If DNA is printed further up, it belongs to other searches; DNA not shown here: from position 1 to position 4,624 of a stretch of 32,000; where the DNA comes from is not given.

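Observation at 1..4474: A 1491-codon ORF that is missing from the ORF track: a giant sacsin-like GHKL ATPase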

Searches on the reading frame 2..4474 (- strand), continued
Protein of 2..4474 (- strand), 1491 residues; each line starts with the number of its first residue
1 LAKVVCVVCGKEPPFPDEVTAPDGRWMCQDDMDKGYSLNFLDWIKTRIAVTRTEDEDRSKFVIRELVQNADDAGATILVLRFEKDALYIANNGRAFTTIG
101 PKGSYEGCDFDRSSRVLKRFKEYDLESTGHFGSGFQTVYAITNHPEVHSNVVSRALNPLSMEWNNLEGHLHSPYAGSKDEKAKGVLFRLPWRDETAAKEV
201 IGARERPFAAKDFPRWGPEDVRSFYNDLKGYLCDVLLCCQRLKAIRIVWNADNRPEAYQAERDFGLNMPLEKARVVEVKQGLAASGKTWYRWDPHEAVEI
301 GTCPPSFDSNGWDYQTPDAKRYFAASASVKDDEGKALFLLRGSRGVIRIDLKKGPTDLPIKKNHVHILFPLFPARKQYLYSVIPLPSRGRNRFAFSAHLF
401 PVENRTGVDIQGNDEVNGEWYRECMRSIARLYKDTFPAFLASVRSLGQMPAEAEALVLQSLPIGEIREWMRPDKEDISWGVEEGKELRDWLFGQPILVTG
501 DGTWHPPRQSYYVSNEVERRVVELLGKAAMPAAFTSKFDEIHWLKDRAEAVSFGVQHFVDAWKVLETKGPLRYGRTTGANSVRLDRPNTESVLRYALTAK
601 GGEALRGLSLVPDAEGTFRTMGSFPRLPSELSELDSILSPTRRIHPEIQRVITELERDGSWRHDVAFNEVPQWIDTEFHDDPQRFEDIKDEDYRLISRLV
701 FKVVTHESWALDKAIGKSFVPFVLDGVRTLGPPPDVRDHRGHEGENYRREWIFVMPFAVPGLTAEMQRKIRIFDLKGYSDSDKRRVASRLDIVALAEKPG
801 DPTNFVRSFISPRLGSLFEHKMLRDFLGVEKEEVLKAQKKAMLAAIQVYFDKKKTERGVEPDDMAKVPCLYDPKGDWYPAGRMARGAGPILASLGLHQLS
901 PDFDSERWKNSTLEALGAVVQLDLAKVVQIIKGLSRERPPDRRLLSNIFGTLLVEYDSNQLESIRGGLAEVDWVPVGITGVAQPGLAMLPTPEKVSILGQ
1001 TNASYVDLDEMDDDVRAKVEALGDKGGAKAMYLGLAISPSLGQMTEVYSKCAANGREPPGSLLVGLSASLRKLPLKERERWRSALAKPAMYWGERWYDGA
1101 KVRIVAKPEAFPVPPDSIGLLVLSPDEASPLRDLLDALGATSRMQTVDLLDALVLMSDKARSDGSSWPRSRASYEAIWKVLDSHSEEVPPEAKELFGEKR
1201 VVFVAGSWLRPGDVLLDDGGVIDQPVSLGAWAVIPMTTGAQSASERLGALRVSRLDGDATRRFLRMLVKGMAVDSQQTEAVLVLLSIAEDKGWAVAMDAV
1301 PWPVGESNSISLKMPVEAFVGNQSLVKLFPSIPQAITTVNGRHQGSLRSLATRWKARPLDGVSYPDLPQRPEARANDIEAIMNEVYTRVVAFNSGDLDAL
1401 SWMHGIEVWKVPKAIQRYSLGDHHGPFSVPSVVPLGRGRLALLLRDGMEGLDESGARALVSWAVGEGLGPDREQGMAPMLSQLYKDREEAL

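Call 28: search_protein_families(library=padloc, proteins=[L001:12985-18810:+, L002:12889-18804:+, L003:16890-20243:+, L003:20253-22049:+, L001:5185-7977:+, L003:14203-16857:+, L001:18806-20620:+], max_evalue=0.00001)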
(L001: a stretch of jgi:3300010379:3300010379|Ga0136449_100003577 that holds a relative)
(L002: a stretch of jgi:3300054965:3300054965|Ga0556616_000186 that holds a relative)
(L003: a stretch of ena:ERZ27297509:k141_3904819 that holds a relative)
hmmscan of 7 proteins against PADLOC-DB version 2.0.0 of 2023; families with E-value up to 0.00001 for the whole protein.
L001:12985-18810:+ (1942 aa): 19 families
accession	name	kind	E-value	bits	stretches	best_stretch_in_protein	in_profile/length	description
PDLC02896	DpdJ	-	7.6e-46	154.4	3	51-277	36-244/1487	DpdJ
PDLC02893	DpdJ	-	2.2e-18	63.6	0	310-494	343-527/876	DpdJ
PDLC00035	DruE3|DruE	-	1.5e-15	54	2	691-762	1060-1131/1460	SNF2 family N-terminal domain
PDLC00013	DruE1|DruE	-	3.8e-15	52.9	1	687-780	1079-1171/1776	SNF2 family N-terminal domain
PDLC02895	DpdJ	-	8.6e-15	50.7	1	691-794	1286-1389/2112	DpdJ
PDLC02898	DpdJ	-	5.4e-13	46.6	1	50-274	35-245/506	DpdJ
PDLC02570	DrmA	-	9.3e-13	45.4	0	192-271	170-247/851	DrmA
PDLC02569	DrmA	-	4.4e-12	42.6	0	191-274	401-483/1095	DrmA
PDLC00036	DruE3|DruE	-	7.9e-12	41.1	1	690-764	1049-1123/2023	SNF2 family N-terminal domain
PDLC00037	DruE3|DruE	-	3.5e-11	39.6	1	693-761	1059-1127/2055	SNF2 family N-terminal domain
PDLC00015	DruE2|DruE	-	1e-08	31.3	0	687-761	1167-1241/1887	SNF2 family N-terminal domain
PDLC00051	DruE4|DruE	-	1.1e-08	31.1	0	690-761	1124-1195/1829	SNF2 family N-terminal domain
PDLC03960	SngC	-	1.3e-08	32.1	0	215-414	43-218/720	-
PDLC02503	BrxHI|BrxHII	-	2e-08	31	0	693-739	301-347/698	BrxHI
PDLC00014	DruE2|DruE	-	3.5e-08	29.3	0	167-235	84-146/1928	SNF2 family N-terminal domain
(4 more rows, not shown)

L002:12889-18804:+ (1972 aa): 18 families
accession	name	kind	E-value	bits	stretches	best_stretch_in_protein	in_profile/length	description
PDLC02896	DpdJ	-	2.6e-49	165.9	3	68-283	32-234/1487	DpdJ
PDLC02895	DpdJ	-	2e-18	62.7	1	712-817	1286-1391/2112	DpdJ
PDLC02893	DpdJ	-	2.2e-17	60.3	1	95-283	57-237/876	DpdJ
PDLC00035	DruE3|DruE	-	3.7e-14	49.4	1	713-810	1061-1158/1460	SNF2 family N-terminal domain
PDLC00036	DruE3|DruE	-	9.3e-14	47.5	1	712-791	1050-1129/2023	SNF2 family N-terminal domain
PDLC00013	DruE1|DruE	-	1.6e-13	47.5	1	706-791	1078-1162/1776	SNF2 family N-terminal domain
PDLC02569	DrmA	-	4.4e-13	45.9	1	185-286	380-480/1095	DrmA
PDLC00037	DruE3|DruE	-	1.1e-12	44.5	0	716-782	1061-1127/2055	SNF2 family N-terminal domain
PDLC02570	DrmA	-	4.4e-11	39.9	0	232-285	191-246/851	DrmA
PDLC02898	DpdJ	-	4.7e-10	36.9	1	91-283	53-237/506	DpdJ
PDLC03960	SngC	-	1.8e-09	34.9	0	180-434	24-224/720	-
PDLC02901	DpdK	-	2e-08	32.1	1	1856-1952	69-162/173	DpdK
PDLC01196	Cas3d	-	8.8e-08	29.1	0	233-284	31-74/594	CAS-I-D; effector_G3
PDLC02503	BrxHI|BrxHII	-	1.2e-07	28.5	0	236-433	44-222/698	BrxHI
PDLC00015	DruE2|DruE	-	3e-07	26.5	0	231-255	112-136/1887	SNF2 family N-terminal domain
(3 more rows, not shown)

L003:16890-20243:+ (1118 aa): 14 families
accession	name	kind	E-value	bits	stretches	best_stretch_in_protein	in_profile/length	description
PDLC02575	DrmA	-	2.5e-221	734.8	1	268-1109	9-826/837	DrmA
PDLC02571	DrmA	-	1.8e-215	716.2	3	604-1110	763-1281/1282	DrmA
PDLC02567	DrmA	-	9.7e-147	488.3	1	64-994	648-1611/1750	DrmA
PDLC02577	DrmA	-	5.7e-101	336.8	1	467-997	12-567/697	DrmA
PDLC02568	DrmA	-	2e-84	282.3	1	535-1007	2-491/611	DrmA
PDLC02576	DrmA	-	9.6e-54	180.5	2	402-799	499-875/1235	DrmA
PDLC02574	DrmA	-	2.2e-37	126.5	1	886-998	33-145/269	DrmA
PDLC00035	DruE3|DruE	-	4.4e-10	35.9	1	887-955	1057-1126/1460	SNF2 family N-terminal domain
PDLC00037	DruE3|DruE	-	1.1e-09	34.6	1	886-955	1053-1123/2055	SNF2 family N-terminal domain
PDLC00036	DruE3|DruE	-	8.7e-09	31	1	877-936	1038-1096/2023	SNF2 family N-terminal domain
PDLC00015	DruE2|DruE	-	1.9e-07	27.2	1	875-965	1156-1243/1887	SNF2 family N-terminal domain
PDLC00051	DruE4|DruE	-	4e-07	25.9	1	883-965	1118-1197/1829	SNF2 family N-terminal domain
PDLC00013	DruE1|DruE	-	4.2e-07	26.2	1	885-954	1078-1148/1776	SNF2 family N-terminal domain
PDLC02859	DpdF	-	9e-07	25.7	1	883-942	365-424/545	DpdF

L003:20253-22049:+ (599 aa): 3 families
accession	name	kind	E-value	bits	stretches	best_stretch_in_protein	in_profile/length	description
PDLC02583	DrmB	-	2.5e-62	209.8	1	74-587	92-603/606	DrmB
PDLC02584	DrmB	-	6.3e-57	191.4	1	144-585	3-430/445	DrmB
PDLC02579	DrmB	-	1.1e-46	157.3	1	383-591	100-305/314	DrmB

L001:5185-7977:+ (931 aa): 40 families (the best 25 are shown)
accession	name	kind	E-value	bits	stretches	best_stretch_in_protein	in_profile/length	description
PDLC02623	DrmD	-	2.8e-76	255.1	1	85-654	87-668/1040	DrmD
PDLC02621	DrmD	-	7.9e-56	187.9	2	489-702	497-721/1040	DrmD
PDLC02500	BrxHI|BrxHII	-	1.6e-44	150.7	2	511-647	477-610/933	BrxHI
PDLC02572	DrmA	-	5.8e-43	145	2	488-701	494-717/1043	DrmA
PDLC00659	HmaA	-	2.2e-41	139.7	2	490-647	488-647/1176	SNF2 helicase / DEAD-box helicase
PDLC02619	DrmD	-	1.1e-35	121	2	567-655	491-579/872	DrmD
PDLC02633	DrmD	-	2e-35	120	2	90-192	116-218/839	DrmD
PDLC02843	DpdE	-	1.4e-34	117.2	2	97-258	156-300/1091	DpdE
PDLC02840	DpdE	-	1.2e-33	114.5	2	72-264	132-311/1091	DpdE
PDLC02632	DrmD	-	1.4e-32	111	2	92-189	116-213/662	DrmD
PDLC02620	DrmD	-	4.6e-32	108.9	2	514-648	485-615/1060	DrmD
PDLC02504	BrxHI|BrxHII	-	9.6e-30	101.2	2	479-649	453-620/971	BrxHII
PDLC02844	DpdE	-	7.5e-29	98.2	2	72-264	126-314/1074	DpdE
PDLC02193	PLD_Helicase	-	7.2e-27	91.9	2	478-641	655-829/905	-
PDLC02853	DpdE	-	8.7e-25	84.8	2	101-175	99-173/985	DpdE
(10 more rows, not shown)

L003:14203-16857:+ (885 aa): 44 families (the best 25 are shown)
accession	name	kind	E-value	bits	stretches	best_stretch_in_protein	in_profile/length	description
PDLC02500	BrxHI|BrxHII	-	1.5e-85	286.5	2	100-396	90-402/933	BrxHI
PDLC02621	DrmD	-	2e-85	285.9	1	95-613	116-687/1040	DrmD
PDLC00659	HmaA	-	2.4e-80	268.8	2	96-394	100-400/1176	SNF2 helicase / DEAD-box helicase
PDLC02634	DrmD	-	9.2e-74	246.7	1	70-757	61-780/900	DrmD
PDLC02572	DrmA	-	1e-58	197.2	2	96-391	114-421/1043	DrmA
PDLC02620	DrmD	-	2.9e-58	195.7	2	83-389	82-389/1060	DrmD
PDLC02504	BrxHI|BrxHII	-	5.9e-56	188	1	97-596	106-620/971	BrxHII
PDLC02632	DrmD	-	2.3e-54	183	2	101-392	124-425/662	DrmD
PDLC02623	DrmD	-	6e-50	167.9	2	361-602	434-669/1040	DrmD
PDLC02633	DrmD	-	1.2e-49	167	2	104-403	129-439/839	DrmD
PDLC02840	DpdE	-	8.1e-47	158.1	2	98-298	157-335/1091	DpdE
PDLC02619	DrmD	-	2.8e-46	156.1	2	94-497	26-450/872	DrmD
PDLC02843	DpdE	-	1.2e-43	147.3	2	98-298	156-330/1091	DpdE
PDLC02844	DpdE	-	9.4e-39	131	2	93-283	146-324/1074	DpdE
PDLC02624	DrmD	-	7.7e-36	121.8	2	142-394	6-268/652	DrmD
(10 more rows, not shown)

L001:18806-20620:+ (605 aa): 53 families (the best 25 are shown)
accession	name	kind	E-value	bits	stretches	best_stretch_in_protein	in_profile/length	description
PDLC03378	MTase_II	-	6.7e-53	178.2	1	9-339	2-327/344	Type II methyltransferase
PDLC03234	MTase_II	-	2.2e-49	166.7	2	8-170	3-170/375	Type II methyltransferase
PDLC03326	MTase_II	-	8e-43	145.1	2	13-170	8-171/412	Type II methyltransferase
PDLC00033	DruM2|DruM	-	6.7e-42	142.1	2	7-170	19-186/368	DNA cytosine methylase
PDLC00026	DruM2|DruM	-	3e-39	133.5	1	8-340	3-316/336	DNA cytosine methylase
PDLC03272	MTase_II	-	2.9e-38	130.1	1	4-338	69-386/407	Type II methyltransferase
PDLC00027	DruM2|DruM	-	3.5e-33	113.4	2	10-170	12-167/361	DNA cytosine methylase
PDLC02648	DrmMII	-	8.2e-33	111.9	2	6-170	18-221/468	DrmMII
PDLC02650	DrmMII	-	6.7e-31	105.6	2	8-137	7-147/435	DrmMII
PDLC03237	MTase_II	-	1.1e-30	104.3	1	10-170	794-964/1036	Type II methyltransferase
PDLC03270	MTase_II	-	2.1e-30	103.8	1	12-170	3-157/309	Type II methyltransferase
PDLC00030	DruM2|DruM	-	7.9e-28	95.7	1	13-170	9-180/380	DNA cytosine methylase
PDLC02656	DrmMII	-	2.8e-27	93.7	2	9-169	4-197/491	DrmMII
PDLC00031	DruM2|DruM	-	4.2e-27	93.2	1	9-170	11-167/361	DNA cytosine methylase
PDLC03736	oMTase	-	6.6e-27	91.6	2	10-168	1020-1193/1497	orphan methyltransferase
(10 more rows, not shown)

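Call 29: search_protein_families(library=pfam, proteins=[L001:12985-18810:+, L002:12889-18804:+, P0001, P0068], max_evalue=0.05)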
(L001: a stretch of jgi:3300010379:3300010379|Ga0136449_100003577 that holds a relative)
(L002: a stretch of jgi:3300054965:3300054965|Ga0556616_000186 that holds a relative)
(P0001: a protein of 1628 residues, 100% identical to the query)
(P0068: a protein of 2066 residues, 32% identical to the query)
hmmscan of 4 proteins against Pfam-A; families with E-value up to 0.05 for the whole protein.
L001:12985-18810:+ (1942 aa): 5 families
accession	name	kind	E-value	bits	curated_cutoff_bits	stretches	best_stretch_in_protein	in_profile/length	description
PF00270.35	DEAD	-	1.1e-13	51.7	26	1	215-391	17-160/167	DEAD/DEAH box helicase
PF13091.12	PLDc_2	-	0.00011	22.5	27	1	1826-1911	21-112/132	PLD-like domain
PF00271.37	Helicase_C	-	0.00013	22.7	23.5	1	690-733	65-108/110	Helicase conserved C-terminal domain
PF04851.21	ResIII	-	0.0032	17.9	22.5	1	207-355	20-138/164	Type III restriction enzyme, res subunit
PF09369.15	MZB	-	0.044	14.9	24.2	0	1460-1512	5-56/80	MrfA Zn-binding domain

L002:12889-18804:+ (1972 aa): 4 families
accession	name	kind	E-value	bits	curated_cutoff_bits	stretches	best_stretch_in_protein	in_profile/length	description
PF00270.35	DEAD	-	5e-12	46.3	26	1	235-406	18-161/167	DEAD/DEAH box helicase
PF13091.12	PLDc_2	-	6.8e-07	29.6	27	1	1841-1938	4-112/132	PLD-like domain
PF00271.37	Helicase_C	-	0.00054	20.6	23.5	1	712-754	66-108/110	Helicase conserved C-terminal domain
PF09369.15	MZB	-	0.00055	21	24.2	1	1489-1542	3-55/80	MrfA Zn-binding domain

P0001 (1628 aa): 1 family
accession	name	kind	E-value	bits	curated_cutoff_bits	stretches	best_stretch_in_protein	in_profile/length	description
PF25794.1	SACS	-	7.7e-12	46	32.8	1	28-120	17-122/247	Sacsin domain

P0068 (2066 aa): 1 family
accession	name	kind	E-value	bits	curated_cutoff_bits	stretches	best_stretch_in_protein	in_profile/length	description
PF25794.1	SACS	-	2.7e-13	50.8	32.8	1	66-258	18-234/247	Sacsin domain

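Call 33: search_solved_structures(query=A1, max_evalue=1)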
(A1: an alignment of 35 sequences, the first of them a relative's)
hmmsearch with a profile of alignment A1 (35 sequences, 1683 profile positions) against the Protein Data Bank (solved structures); distinct sequences matched with E-value up to 1: 4.
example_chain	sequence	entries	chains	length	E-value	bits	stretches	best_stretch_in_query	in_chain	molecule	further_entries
5v47_A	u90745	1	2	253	1.6e-12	49.2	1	64-161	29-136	Lizard sacsin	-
5v44_A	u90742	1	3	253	8.3e-12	46.9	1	64-161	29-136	Sacsin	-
5v45_A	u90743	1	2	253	8.6e-12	46.8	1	64-161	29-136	Sacsin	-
5v46_A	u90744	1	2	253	2.3e-11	45.4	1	65-161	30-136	Sacsin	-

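Call 34: find_related_loci(query=A1, collection=genome_contigs, flank=10000)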
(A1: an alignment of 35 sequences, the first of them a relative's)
Query A1 (1628 aa) in genome_contigs; peptide patterns used: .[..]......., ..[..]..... (x = any residue, [..] = any of these).
600 stretches matched a pattern (row limit reached: there are more); 196 encode a relative of the query (tblastn E <= 1e-3); the best 80 are kept; 80 distinct loci.
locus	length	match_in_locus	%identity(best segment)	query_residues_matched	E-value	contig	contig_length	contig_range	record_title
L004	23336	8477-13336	32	5-1627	0e+0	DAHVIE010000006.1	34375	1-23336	MAG TPA_asm: Thaumarchaeota archaeon isolate clean25 k141_351784, whole genome shotgun sequence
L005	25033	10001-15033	34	2-1625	5e-146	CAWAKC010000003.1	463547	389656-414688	MAG: Candidatus Bathyarchaeota archaeon isolate MFD02416.bin.1.250 genome assembly, contig: contig_12700, whole genome s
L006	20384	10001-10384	36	34-160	1e-12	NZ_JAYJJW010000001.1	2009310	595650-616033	Alteriqipengyuania sp. WL0013 NODE_1_length_2009310_cov_91.929609, whole genome shotgun sequence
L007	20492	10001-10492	32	5-171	3e-12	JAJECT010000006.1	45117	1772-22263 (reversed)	MAG: Rhodothermales bacterium isolate jk18xAbins.31 k141_808519, whole genome shotgun sequence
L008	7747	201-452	38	26-118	5e-11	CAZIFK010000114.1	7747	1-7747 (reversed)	MAG TPA_asm: uncultured bacterium isolate binchicken_co62_21 genome assembly, contig: NODE_4625_length_7747_cov_13.55395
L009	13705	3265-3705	31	5-160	1e-10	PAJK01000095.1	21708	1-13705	MAG: Oceanospirillaceae bacterium isolate SAT97 329351, whole genome shotgun sequence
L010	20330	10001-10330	31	31-161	2e-10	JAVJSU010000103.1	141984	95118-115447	MAG: Aggregatilineales bacterium isolate G1-WW12-24 k141_110114, whole genome shotgun sequence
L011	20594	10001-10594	27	4-183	4e-10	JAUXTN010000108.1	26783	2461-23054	MAG: Pseudomonadota bacterium isolate C13_maxbin.099 C13_k141_269484, whole genome shotgun sequence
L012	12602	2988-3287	32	32-131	5e-10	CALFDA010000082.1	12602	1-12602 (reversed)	MAG: uncultured PS1 clade bacterium isolate N4_Bin_METABAT__120_1 genome assembly, contig: c_000000975514, whole genome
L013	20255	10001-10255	36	26-119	8e-10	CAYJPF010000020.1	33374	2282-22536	MAG TPA_asm: uncultured Peptococcaceae bacterium isolate ERP123703_co4_180 genome assembly, contig: NODE_533_length_3337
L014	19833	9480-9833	33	31-160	1e-9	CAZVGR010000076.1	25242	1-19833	MAG TPA_asm: uncultured Anaerolinea sp. isolate SRP304446_co1_50 genome assembly, contig: NODE_1349_length_25242_cov_21.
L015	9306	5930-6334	30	31-160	1e-9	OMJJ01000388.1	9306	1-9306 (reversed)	bacterium isolate AM_0876 genome assembly, contig: AM_0876_388, whole genome shotgun sequence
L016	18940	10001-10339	32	5-132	2e-9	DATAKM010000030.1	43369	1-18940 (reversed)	MAG TPA_asm: Chloroflexia bacterium isolate SMAG_U6938 k141_330397, whole genome shotgun sequence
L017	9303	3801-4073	38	26-128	3e-9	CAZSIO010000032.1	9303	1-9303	MAG TPA_asm: uncultured Sideroxydans sp. isolate binchicken_co387_58 genome assembly, contig: NODE_10108_length_9303_cov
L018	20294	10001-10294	38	34-119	4e-9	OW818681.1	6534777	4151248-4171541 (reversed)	metagenome genome assembly, chromosome: 1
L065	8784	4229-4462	35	32-118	3e-6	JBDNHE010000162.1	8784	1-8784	MAG: Gemmatimonadota bacterium isolate concoct.244_sub.ELB k141_511429, whole genome shotgun sequence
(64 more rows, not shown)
